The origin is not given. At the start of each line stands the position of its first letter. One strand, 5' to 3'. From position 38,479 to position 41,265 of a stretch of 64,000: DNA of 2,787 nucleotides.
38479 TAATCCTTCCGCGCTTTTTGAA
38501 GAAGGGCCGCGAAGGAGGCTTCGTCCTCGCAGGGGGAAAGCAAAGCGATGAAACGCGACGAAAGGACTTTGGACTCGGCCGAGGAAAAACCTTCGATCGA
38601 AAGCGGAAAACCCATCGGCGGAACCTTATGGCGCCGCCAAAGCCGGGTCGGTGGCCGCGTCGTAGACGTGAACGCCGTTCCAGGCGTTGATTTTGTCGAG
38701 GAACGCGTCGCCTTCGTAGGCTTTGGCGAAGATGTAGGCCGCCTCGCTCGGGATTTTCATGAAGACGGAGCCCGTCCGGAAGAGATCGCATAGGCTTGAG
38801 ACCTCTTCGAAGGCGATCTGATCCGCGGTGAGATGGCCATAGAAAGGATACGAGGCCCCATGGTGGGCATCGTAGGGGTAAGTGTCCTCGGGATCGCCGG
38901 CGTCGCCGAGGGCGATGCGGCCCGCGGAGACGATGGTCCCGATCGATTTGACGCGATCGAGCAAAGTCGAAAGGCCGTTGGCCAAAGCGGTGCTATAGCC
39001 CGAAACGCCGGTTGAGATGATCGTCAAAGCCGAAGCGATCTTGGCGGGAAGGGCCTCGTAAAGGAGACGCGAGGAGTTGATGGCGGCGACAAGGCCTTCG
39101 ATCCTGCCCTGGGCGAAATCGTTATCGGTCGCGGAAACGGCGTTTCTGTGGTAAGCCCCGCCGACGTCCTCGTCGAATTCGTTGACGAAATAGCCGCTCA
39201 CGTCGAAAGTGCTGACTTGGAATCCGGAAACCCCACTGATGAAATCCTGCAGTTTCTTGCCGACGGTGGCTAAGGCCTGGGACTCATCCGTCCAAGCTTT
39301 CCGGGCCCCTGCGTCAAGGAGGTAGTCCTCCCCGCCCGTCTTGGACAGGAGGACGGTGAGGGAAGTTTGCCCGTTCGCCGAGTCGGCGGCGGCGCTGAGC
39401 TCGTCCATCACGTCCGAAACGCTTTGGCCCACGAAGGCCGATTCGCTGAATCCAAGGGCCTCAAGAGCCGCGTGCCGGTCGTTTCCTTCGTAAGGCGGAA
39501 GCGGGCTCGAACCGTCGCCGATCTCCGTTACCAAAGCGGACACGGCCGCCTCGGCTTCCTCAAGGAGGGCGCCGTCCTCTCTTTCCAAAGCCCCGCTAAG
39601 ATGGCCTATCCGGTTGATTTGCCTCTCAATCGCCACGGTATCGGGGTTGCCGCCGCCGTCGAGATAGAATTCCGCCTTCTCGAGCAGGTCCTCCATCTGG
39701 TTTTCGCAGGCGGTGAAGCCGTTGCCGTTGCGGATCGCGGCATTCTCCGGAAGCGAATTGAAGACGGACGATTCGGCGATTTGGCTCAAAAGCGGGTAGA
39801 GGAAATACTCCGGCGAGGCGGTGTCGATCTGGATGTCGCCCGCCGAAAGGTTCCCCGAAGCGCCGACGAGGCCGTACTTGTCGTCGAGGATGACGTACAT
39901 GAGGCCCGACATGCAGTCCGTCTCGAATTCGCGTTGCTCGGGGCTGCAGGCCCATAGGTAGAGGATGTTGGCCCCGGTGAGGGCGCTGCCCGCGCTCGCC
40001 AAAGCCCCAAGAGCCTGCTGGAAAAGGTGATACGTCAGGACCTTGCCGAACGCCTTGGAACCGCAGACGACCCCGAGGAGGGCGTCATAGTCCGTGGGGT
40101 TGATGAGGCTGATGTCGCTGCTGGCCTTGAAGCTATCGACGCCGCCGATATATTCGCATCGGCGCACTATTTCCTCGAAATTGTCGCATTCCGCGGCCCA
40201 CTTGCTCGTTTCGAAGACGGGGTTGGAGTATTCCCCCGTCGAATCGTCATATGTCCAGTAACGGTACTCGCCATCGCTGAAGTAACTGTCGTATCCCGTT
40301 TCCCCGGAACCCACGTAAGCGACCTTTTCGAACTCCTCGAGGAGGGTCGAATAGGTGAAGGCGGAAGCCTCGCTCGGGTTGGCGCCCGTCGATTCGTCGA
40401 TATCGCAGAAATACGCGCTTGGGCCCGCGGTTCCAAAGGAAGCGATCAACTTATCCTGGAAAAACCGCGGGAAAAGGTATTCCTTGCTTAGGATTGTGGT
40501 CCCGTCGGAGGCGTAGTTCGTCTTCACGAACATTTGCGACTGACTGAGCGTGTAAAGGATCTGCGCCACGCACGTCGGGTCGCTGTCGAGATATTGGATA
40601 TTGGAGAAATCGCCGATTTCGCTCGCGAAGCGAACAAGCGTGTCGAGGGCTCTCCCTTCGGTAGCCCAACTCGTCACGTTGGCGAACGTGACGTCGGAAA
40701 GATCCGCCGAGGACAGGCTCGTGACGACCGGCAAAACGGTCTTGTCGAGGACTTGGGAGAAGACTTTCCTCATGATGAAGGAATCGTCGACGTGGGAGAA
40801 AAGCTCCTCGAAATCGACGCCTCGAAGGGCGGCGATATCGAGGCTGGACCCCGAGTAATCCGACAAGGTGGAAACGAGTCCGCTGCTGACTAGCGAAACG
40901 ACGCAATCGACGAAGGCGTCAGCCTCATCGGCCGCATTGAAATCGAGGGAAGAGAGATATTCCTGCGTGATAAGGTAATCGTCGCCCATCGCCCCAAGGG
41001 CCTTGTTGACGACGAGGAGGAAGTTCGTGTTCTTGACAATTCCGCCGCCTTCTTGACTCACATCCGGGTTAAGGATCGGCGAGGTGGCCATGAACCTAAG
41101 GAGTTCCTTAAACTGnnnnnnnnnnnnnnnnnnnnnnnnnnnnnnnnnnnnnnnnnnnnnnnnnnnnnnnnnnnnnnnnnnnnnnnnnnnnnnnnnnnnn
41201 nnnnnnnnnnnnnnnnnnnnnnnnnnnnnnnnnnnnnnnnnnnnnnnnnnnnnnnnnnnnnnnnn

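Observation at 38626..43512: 1,628-codon orphan gene: an acidic, membrane-anchored giant protein heading a 15-kb co-directional gene string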

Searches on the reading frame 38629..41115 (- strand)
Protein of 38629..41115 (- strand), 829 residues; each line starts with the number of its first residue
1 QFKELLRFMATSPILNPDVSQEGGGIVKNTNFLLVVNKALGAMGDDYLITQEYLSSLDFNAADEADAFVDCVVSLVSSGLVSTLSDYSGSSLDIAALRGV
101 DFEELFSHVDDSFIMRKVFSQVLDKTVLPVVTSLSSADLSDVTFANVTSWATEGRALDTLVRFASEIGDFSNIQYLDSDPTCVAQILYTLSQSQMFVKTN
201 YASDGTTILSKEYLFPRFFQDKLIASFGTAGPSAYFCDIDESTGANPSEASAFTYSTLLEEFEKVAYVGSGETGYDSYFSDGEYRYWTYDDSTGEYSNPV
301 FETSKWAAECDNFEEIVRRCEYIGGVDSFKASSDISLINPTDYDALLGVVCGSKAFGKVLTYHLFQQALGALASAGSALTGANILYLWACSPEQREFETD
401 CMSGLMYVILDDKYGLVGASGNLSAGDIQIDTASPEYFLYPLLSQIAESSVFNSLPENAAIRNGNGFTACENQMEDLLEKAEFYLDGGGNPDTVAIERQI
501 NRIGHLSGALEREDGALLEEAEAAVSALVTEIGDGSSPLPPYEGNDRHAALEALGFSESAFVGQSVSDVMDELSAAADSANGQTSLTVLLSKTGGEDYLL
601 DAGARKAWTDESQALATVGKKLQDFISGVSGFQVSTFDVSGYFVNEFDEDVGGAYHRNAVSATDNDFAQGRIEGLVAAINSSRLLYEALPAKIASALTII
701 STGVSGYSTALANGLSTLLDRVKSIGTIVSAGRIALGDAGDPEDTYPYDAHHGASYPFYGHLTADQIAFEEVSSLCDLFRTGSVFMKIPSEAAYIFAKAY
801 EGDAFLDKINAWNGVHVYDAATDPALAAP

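Call 49: predict_structure(alignment_id=A3)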
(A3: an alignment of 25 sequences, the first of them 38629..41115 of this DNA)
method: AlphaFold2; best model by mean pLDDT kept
length: 829 residues; sequences in the alignment: 25
mean_pLDDT: 79.7   pTM: 0.78
mean pLDDT of the five models: 79.7, 79.3, 78.0, 77.9, 75.3
residues with pLDDT >= 90: 234; 70-90: 430; 50-70: 90; < 50: 75
segments of 3 or more residues with pLDDT < 50: 245-251, 270-285, 460-464, 730-745, 750-767, 819-829
pLDDT, mean of each block of 10 residues (from residue 1): 86 83 74 88 84 77 89 87 77 82 91 89 86 70 88 89 77 81 90 88 76 88 80 80 50 81 75 41 48 57 87 91 71 69 91 90 87 80 87 92 92 78 68 88 95 74 64 91 87 90 89 85 95 90 89 90 94 90 92 90 93 93 73 83 84 72 91 90 86 88 81 76 58 40 50 37 44 86 88 83 87 62 41
secondary structure, 60 per line:
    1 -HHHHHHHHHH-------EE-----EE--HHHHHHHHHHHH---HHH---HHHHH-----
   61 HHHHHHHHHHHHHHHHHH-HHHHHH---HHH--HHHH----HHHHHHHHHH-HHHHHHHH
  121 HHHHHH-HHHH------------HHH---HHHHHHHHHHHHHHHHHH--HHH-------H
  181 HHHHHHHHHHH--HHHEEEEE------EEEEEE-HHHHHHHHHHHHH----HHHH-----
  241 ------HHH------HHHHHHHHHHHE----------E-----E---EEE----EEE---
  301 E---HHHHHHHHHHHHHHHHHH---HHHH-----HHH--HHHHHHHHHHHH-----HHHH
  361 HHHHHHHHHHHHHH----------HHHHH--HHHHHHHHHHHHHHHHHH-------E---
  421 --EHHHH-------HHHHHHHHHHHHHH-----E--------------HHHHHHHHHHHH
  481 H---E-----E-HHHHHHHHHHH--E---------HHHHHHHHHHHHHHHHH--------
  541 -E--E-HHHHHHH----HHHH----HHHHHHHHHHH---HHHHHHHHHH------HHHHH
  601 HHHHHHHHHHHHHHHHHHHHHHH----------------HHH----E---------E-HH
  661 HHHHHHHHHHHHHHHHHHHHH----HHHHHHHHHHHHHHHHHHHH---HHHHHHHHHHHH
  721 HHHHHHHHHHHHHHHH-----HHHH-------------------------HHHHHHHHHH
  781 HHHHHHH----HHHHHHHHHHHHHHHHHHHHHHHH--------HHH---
elements in order (helices of 4 or more, strands of 3 or more residues): H2-11 H30-41 H51-55 H61-78 H80-85 H94-97 H102-111 H113-126 H128-131 H150-167 H180-191 E197-201 E208-213 H215-227 H232-235 H256-266 E288-290 E295-297 H305-322 H326-329 H340-351 H357-374 H385-389 H392-409 H424-427 H435-448 H469-481 H493-503 H516-532 H547-553 H558-561 H566-576 H580-589 H596-623 H659-681 H686-705 H709-736 H742-745 H771-787 H792-815

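Call 53: fold_search(model_id=the predicted structure, library=pdb)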
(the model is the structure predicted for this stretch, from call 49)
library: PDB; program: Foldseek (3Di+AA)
matches with E <= 10: 165; with E <= 0.001: 0
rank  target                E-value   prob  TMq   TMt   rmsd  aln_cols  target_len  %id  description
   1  7tbi_F1               2.5e-01  0.10  0.13  0.09  26.2       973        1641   10  Composite structure of the S. cerevisiae nuclear pore complex (NPC) (released 2022-06-15)
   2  9i4i_l                2.9e-01  0.11  0.10  0.13  25.6       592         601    8  High resolution Cryo-EM structure of human complex I in mitochondria (released 2025-11-12)
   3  9yne_A                2.9e-01  0.07  0.10  0.04  40.1       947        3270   10  Motor domain of human dynein-1 in pre-power stroke bound to dynactin-p150glued-CC1B-ICD and LIS1 (released 2026-01-28)
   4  7r5k_B0               3.6e-01  0.11  0.15  0.09  28.0       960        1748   11  Human nuclear pore complex (constricted) (released 2022-06-22)
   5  7q3l_A                3.8e-01  0.08  0.12  0.12  32.3       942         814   10  Human 17S U2 snRNP 5' domain (released 2022-03-30)
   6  4xri                  3.8e-01  0.08  0.12  0.12  29.5       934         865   10  Crystal Structure of Importin Beta in an Ammonium Sulfate Condition (released 2016-01-27)
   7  7dco_1                3.9e-01  0.09  0.13  0.12  35.2       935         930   10  Cryo-EM structure of the activated spliceosome (Bact complex) at an atomic resolution of 2.5 angstrom (released 2021-03-17)
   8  7b51_A                4.1e-01  0.10  0.14  0.12  32.1       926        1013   11  Crystal structure of human CRM1 covalently modified by 2-mercaptoethanol at Cys528 (released 2021-03-10)
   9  7wkk_B                5.3e-01  0.04  0.09  0.07  30.8       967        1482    9  Cryo-EM structure of the IR subunit from X. laevis NPC (released 2022-03-30)
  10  3s51_D                5.8e-01  0.04  0.10  0.08  31.7       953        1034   10  Structure of FANCI (released 2011-07-27)
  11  1g3j_A                7.4e-01  0.09  0.12  0.16  20.7       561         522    9  CRYSTAL STRUCTURE OF THE XTCF3-CBD/BETA-CATENIN ARMADILLO REPEAT COMPLEX (released 2000-12-11)
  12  3icq_U                7.4e-01  0.06  0.14  0.13  33.5       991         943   12  Karyopherin nuclear state (released 2009-08-25)
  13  3s51_B                7.8e-01  0.03  0.09  0.08  34.8       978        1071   11  Structure of FANCI (released 2011-07-27)
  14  6q9b_D5               8.4e-01  0.06  0.10  0.12  25.6       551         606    9  CI Membrane Arm focused refinement from Ovine respiratory SC I+III2 (released 2019-08-21)
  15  9sob_B                8.4e-01  0.06  0.13  0.08  35.5       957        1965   10  Structural Model of the Nuclear Pore Complex in Arabidopsis thaliana (released 2025-11-05)
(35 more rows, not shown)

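Call 74: fold_search(model_id=the predicted structure, library=viral)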
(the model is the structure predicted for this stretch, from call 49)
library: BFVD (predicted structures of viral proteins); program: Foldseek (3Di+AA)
matches with E <= 10: 166; with E <= 0.001: 0
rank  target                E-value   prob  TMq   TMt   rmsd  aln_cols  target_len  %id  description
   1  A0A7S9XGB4            2.5e-02  0.18  0.11  0.10  29.0       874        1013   12  Uncharacterized protein [Virus NIOZ-UU157]
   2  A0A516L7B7            1.5e-01  0.06  0.09  0.08  38.2       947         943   12  (no name in the UniProt tables at hand)
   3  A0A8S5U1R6            1.6e-01  0.12  0.11  0.09  37.6       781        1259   12  Minor tail protein [Siphoviridae sp. ctdHi7]
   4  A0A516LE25            3.2e-01  0.03  0.07  0.07  43.4       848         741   10  (no name in the UniProt tables at hand)
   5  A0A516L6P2            3.3e-01  0.06  0.10  0.08  39.5      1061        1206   10  (no name in the UniProt tables at hand)
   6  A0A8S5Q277            3.4e-01  0.04  0.09  0.08  39.8       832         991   11  Uncharacterized protein [Siphoviridae sp. ctLqe90]
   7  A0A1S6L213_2          5.3e-01  0.03  0.07  0.06  37.2       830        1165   10  (no name in the UniProt tables at hand)
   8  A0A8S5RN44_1          5.5e-01  0.04  0.10  0.10  37.9       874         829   11  Minor tail protein [virus sp. ctEfN2]
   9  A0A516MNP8            6.8e-01  0.03  0.09  0.07  35.1       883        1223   12  (no name in the UniProt tables at hand)
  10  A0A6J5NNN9            7.7e-01  0.04  0.08  0.10  32.6       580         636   11  Uncharacterized protein [uncultured Caudovirales phage]
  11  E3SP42                8.4e-01  0.02  0.07  0.06  28.9       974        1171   11  Predicted protein [Cyanophage NATL2A-133]
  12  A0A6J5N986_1          8.8e-01  0.03  0.09  0.09  36.4      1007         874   10  Large polyvalent protein associated domain-containing protein [uncultured Caudovirales phage]
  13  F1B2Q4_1              9.6e-01  0.05  0.11  0.09  39.2       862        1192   10  (no name in the UniProt tables at hand)
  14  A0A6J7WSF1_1          1.0e+00  0.03  0.08  0.06  29.3       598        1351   10  Large polyvalent protein associated domain-containing protein [uncultured Caudovirales phage]
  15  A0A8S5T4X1            1.0e+00  0.02  0.08  0.07  32.7       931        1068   11  Minor tail protein (Fragment) [Siphoviridae sp. ct5MO18]
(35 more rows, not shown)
